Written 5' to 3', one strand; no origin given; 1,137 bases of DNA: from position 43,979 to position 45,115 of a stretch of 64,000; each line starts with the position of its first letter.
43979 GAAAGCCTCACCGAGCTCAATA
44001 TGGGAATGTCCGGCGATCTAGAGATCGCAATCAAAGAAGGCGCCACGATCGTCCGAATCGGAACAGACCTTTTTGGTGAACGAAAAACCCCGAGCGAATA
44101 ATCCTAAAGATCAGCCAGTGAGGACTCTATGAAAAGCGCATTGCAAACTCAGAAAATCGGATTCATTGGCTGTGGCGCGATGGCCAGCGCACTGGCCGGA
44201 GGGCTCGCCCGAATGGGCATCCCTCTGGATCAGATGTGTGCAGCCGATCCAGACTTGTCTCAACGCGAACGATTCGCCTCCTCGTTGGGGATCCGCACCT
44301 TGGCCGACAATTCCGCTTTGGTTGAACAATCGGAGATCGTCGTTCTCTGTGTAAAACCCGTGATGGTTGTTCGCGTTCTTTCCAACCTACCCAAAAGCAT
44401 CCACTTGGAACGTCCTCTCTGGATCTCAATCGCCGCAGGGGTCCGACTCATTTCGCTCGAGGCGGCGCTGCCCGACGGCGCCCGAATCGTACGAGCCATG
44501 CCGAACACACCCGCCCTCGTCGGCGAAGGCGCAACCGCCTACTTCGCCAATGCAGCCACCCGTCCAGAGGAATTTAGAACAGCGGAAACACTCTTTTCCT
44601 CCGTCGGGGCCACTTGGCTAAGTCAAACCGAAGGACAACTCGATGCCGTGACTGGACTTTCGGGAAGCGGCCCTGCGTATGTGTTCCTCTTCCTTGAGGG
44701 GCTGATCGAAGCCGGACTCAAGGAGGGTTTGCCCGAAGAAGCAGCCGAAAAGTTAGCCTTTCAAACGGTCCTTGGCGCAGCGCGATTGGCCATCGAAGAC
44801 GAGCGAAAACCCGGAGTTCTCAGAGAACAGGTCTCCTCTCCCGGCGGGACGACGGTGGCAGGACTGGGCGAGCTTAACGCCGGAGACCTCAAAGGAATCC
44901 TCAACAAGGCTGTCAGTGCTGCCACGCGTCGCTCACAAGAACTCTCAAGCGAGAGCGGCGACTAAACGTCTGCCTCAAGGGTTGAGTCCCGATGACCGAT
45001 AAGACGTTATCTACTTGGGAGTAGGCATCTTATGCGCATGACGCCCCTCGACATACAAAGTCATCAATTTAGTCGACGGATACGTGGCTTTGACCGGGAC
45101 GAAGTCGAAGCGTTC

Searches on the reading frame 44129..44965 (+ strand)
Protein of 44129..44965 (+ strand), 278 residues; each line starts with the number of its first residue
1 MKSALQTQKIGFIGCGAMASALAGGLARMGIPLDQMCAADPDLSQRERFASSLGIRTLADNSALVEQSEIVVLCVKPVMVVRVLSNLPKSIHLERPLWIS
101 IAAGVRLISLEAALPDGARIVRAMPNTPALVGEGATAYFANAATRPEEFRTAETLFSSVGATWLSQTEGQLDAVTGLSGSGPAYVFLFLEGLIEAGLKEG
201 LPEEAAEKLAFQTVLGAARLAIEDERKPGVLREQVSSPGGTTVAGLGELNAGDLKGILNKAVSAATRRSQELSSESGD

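Call 36: search_protein_families(library=pfam, proteins=[window:44129-44965:+], max_evalue=0.001)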
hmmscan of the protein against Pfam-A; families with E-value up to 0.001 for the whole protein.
window:44129-44965:+ (278 aa): 4 families
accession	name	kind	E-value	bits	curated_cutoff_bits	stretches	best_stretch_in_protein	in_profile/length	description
PF14748.11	P5CR_dimer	-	9.4e-37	125.9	25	1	168-272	1-105/105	Pyrroline-5-carboxylate reductase dimerisation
PF03807.23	F420_oxidored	-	2.3e-17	63.8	21.6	1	9-104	1-94/94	NADP oxidoreductase coenzyme F420-dependent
PF01408.29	GFO_IDH_MocA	-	7.6e-05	23.8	24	1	9-111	2-109/120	Oxidoreductase family, NAD-binding Rossmann fold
PF03446.21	NAD_binding_2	-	0.00025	21.6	21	1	9-82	1-70/161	NAD binding domain of 6-phosphogluconate dehydrogenase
